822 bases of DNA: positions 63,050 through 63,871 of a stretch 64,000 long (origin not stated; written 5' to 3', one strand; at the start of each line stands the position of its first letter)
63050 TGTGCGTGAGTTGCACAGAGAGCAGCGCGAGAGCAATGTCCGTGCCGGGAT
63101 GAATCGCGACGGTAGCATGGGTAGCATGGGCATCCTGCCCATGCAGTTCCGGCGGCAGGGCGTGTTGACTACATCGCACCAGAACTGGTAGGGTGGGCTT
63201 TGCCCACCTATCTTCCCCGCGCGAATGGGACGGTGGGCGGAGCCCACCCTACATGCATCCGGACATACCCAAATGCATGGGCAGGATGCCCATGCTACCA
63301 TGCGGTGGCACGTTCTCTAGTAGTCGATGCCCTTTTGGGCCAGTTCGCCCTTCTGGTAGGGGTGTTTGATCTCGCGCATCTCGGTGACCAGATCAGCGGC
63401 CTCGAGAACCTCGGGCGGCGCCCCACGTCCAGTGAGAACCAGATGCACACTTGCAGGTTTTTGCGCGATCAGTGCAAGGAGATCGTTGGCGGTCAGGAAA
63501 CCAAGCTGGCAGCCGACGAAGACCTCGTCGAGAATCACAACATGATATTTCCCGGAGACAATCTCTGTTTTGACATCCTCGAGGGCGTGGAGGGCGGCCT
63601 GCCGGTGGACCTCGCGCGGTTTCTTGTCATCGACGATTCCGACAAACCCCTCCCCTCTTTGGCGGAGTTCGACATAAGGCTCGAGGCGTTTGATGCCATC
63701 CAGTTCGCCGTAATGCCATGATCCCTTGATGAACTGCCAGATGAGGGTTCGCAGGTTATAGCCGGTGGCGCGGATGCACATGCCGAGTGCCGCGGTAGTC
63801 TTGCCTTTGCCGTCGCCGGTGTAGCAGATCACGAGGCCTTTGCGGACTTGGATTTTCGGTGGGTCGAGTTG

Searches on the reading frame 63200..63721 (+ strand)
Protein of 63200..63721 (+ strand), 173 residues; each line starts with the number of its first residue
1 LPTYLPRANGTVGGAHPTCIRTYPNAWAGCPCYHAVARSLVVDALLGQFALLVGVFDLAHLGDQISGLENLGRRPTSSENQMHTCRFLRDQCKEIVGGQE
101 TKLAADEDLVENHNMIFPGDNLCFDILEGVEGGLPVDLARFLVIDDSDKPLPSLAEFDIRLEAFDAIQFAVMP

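Call 85: search_protein_families(library=pfam, proteins=[window:63200-63721:+], max_evalue=0.01)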
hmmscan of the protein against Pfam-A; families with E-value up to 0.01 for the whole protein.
window:63200-63721:+ (173 aa): 1 family
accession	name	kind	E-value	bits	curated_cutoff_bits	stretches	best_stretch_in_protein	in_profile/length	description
PF09273.16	Rubis-subs-bind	-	0.0059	17.7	21.6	1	71-113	66-108/128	Rubisco LSMT substrate-binding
